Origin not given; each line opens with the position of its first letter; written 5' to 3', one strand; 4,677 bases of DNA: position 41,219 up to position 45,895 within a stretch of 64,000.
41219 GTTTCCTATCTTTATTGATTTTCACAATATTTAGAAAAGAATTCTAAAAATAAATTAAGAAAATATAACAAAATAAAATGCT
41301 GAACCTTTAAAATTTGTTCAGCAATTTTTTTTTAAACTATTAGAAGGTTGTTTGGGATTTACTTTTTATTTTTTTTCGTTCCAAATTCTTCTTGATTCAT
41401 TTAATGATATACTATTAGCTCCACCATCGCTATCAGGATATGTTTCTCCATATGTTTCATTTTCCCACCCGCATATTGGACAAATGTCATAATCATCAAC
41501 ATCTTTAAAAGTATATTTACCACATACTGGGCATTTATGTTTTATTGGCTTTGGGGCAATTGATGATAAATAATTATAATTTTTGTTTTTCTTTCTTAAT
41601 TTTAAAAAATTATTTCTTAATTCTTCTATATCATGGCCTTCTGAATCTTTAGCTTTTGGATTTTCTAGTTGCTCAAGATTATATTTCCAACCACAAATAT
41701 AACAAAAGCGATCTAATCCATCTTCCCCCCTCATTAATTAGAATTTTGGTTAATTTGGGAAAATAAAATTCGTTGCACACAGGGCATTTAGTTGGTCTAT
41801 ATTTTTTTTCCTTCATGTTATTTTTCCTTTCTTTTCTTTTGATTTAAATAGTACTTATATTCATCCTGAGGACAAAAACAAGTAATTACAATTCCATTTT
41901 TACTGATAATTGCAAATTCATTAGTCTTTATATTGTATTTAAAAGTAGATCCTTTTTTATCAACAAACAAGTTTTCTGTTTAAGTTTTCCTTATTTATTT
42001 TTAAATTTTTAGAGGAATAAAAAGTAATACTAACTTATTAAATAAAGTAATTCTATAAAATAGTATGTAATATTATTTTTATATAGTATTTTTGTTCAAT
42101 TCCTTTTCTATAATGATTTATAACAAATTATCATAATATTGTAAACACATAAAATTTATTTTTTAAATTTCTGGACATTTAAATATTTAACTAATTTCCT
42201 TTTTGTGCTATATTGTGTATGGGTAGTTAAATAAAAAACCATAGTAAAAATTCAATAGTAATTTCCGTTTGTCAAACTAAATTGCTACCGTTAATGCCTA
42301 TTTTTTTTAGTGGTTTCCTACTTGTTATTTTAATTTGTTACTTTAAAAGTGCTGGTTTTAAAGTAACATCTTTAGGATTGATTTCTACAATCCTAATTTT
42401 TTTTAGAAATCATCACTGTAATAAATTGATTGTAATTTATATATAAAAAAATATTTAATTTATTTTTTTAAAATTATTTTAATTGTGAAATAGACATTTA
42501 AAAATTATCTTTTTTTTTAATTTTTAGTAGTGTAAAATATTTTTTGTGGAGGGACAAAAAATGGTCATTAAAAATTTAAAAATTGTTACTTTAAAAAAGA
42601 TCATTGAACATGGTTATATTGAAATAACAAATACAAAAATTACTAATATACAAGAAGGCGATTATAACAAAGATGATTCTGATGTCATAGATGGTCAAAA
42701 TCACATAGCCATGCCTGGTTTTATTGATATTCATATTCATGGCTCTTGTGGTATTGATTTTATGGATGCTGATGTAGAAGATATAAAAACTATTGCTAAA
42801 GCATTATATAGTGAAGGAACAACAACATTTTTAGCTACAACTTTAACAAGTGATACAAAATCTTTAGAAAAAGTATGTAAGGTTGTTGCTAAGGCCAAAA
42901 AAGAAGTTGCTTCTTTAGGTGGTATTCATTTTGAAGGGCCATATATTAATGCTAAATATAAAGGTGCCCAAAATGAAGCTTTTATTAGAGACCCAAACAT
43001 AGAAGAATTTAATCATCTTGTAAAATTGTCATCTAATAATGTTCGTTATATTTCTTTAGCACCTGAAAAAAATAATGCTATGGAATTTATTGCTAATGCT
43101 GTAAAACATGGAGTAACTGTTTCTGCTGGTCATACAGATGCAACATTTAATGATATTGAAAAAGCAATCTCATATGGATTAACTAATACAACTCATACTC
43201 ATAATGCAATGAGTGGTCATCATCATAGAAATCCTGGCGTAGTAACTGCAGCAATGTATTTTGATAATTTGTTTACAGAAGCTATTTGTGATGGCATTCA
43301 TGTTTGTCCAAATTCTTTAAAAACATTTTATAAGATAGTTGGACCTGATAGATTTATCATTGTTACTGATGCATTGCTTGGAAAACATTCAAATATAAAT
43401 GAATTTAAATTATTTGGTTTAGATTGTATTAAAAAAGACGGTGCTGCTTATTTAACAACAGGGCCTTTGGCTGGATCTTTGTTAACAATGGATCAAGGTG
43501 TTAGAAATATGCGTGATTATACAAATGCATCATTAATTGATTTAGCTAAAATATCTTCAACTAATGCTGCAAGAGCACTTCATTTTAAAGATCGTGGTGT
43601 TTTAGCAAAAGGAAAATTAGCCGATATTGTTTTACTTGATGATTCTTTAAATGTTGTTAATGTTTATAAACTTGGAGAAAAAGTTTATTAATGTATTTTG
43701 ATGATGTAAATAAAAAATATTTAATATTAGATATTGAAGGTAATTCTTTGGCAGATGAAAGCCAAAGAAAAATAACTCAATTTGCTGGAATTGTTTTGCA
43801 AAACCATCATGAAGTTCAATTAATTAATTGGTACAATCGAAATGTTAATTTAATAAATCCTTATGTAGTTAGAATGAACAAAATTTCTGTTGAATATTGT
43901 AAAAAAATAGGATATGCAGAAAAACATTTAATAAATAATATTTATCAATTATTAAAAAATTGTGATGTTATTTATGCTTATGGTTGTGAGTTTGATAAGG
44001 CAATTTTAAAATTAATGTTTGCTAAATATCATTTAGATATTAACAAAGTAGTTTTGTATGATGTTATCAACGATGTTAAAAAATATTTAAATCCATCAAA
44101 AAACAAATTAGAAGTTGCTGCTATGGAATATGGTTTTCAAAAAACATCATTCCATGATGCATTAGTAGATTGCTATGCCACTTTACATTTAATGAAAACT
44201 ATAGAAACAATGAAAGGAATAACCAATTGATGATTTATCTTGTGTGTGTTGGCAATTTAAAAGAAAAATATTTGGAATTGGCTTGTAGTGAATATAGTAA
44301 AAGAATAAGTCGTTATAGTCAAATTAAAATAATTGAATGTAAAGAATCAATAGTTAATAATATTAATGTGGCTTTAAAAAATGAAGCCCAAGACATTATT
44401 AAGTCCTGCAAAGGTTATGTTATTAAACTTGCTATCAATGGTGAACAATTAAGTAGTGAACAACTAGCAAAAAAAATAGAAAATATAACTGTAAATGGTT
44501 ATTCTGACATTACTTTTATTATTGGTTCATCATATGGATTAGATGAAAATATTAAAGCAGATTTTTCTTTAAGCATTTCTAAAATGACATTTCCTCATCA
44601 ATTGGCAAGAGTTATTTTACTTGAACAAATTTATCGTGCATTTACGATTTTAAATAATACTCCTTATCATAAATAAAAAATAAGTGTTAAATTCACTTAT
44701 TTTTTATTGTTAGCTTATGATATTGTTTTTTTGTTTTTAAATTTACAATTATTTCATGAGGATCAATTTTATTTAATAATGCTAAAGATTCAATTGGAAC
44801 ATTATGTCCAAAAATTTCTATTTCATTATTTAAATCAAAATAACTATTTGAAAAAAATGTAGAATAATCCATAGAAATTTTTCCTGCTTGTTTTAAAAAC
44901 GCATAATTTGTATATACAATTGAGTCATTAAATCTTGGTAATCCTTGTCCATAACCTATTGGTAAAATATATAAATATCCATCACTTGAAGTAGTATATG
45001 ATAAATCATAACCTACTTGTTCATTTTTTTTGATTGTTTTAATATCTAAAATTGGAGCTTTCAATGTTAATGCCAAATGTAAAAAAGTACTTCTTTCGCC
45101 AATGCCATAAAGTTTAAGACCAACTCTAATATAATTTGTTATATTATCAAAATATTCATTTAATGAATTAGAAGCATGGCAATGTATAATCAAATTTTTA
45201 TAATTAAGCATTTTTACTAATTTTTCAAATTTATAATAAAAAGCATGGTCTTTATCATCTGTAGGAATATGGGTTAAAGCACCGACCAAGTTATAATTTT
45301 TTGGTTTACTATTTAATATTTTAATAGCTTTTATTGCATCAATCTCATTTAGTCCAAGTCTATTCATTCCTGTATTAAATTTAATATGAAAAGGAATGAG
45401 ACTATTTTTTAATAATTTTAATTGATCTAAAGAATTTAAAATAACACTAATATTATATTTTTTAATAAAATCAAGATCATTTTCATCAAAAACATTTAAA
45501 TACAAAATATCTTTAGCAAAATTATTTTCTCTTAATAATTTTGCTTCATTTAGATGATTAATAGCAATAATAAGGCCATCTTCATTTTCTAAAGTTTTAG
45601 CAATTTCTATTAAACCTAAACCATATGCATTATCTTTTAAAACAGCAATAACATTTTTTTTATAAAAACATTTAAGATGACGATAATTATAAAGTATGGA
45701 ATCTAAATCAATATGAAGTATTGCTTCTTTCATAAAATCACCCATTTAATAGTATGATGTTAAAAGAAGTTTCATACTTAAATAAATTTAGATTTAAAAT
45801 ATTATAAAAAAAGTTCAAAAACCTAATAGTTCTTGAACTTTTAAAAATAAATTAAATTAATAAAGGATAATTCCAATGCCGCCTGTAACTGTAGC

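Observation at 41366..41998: Tandem CPCC zinc-ribbon gene interrupted at a G6 homopolymer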

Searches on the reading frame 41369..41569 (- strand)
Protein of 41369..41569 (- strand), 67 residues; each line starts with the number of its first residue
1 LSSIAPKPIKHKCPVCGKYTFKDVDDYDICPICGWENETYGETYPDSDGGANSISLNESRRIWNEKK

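Call 70: search_protein_families(library=pfam, proteins=[window:41369-41569:-], max_evalue=0.1)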
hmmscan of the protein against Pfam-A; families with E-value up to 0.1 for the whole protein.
seq(67 aa): 15 families
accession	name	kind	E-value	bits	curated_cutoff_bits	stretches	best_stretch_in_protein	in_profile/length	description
PF14206.11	Cys_rich_CPCC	-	3.7e-16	59.1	24.5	1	12-63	2-54/75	Cysteine-rich CPCC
PF14446.12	Prok-RING_1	-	0.00029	21.1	29.1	1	9-34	3-27/54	Prokaryotic RING finger family 1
PF16988.10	Vps36-NZF-N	-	0.0025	17.6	27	1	29-45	11-27/65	Vacuolar protein sorting 36 NZF-N zinc-finger domain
PF21349.2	RUBY_RBDX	-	0.0053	16.6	26.5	1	12-38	2-27/30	Rubrerythrin, rubredoxin-like domain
PF13248.11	Zn_ribbon_3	-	0.011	15.6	27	0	30-37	5-11/26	zinc-ribbon domain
PF09845.14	OapC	-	0.019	15.6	23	1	11-40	2-32/133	Origin-associated protein OapC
PF03119.21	DNA_ligase_ZBD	-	0.02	15.2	25.8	0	12-18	1-7/27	NAD-dependent DNA ligase C4 zinc finger domain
PF04135.18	Nop10p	-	0.025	15.1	27.2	0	11-34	6-24/52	Nucleolar RNA-binding protein, Nop10p family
PF10122.14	Zn_ribbon_Com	-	0.036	14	22.9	0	30-54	27-50/52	Mu-like prophage protein Com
PF22034.2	B129_C2H2-zf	-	0.05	14.3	27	0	13-24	1-11/22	Uncharacterized protein B-129, C2H2 zinc finger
PF11781.13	Zn_ribbon_RRN7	-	0.06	13.4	27.1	0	12-26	6-19/32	Zinc-finger of RNA-polymerase I-specific TFIIB, Rrn7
PF24463.1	DUF7577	-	0.073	13.1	28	0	30-43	5-15/27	Domain of unknown function (DUF7577)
PF01155.25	HypA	-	0.092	13.2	28.9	0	4-37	64-96/112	Hydrogenase/urease nickel incorporation, metallochaperone, hypA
PF22795.1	DUF4796_N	-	0.096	13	27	0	11-18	20-27/29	DUF4796 N-terminal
PF10080.14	FtrD-like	-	0.099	13.2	26.3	0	12-58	36-80/101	Membrane iron-sulfur containing protein FtrD-like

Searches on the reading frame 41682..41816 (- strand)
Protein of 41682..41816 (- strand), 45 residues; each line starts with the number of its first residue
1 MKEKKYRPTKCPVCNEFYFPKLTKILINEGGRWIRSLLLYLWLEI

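Call 10: list_cluster_members(proteins=[P0001, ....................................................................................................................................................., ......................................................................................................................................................, window:41682-41816:-, window:41821-41970:-])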
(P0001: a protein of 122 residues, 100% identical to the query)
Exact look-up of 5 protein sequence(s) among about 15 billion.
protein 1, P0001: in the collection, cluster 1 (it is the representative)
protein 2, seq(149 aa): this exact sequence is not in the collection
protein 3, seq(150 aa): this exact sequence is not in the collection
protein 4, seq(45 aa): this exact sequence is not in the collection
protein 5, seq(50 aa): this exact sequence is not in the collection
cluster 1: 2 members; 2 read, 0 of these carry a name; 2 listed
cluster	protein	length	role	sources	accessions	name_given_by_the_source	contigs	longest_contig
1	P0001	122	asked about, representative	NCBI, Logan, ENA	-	-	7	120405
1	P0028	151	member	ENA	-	-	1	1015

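Call 12: find_encoding_contigs(protein=P0028, flank=3000, max_places=6)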
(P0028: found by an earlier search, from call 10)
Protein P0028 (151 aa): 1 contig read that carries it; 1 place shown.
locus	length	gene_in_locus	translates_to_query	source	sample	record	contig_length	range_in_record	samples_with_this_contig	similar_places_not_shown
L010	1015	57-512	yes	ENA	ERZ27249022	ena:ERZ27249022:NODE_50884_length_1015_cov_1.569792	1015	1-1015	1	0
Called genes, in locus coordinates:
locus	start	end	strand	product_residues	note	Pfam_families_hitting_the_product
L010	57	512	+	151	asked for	PF14206:Cys_rich_CPCC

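Call 70: search_protein_families(library=pfam, proteins=[window:41682-41816:-], max_evalue=0.1)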
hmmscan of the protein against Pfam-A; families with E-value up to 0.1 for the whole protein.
seq(45 aa): 0 families

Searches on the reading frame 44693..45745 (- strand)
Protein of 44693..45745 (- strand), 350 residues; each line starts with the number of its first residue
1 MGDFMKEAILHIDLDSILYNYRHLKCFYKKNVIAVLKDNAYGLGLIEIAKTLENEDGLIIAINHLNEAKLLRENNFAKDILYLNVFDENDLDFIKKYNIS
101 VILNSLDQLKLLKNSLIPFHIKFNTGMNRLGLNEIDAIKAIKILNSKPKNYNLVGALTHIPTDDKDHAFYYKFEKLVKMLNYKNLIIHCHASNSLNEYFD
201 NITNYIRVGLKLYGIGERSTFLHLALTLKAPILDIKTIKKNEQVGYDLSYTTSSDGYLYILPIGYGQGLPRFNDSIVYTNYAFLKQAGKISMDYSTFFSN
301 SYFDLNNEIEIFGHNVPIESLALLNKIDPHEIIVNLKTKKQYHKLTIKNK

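Call 68: search_protein_families(library=pfam, proteins=[window:44693-45745:-], max_evalue=0.00001)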
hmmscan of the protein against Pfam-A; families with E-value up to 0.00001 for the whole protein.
window:44693-45745:- (350 aa): 2 families
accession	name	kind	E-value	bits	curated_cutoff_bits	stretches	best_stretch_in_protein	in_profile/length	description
PF01168.26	Ala_racemase_N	-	6.9e-39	134.3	24.1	1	12-215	1-218/220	Alanine racemase, N-terminal domain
PF00842.27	Ala_racemase_C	-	1.5e-16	60.6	25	1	225-338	1-121/127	Alanine racemase, C-terminal domain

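Call 83: list_cluster_members(proteins=[window:44693-45745:-, window:35357-36760:+, window:38533-39162:-, window:47845-49728:-])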
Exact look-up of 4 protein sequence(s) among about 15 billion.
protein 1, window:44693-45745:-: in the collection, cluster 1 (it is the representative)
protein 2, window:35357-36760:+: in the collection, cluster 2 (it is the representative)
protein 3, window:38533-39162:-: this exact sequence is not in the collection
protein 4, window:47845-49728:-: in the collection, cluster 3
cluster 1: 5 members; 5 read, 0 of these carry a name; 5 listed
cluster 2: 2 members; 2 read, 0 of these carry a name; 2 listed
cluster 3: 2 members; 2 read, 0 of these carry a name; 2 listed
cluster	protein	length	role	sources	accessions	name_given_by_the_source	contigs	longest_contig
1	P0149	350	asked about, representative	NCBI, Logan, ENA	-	-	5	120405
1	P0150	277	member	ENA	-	-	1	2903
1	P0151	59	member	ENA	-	-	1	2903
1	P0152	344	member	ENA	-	-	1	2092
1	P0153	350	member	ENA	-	-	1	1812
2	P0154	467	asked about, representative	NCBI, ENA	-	-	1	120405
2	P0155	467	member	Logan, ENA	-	-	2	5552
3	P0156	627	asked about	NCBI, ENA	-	-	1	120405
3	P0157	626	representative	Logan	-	-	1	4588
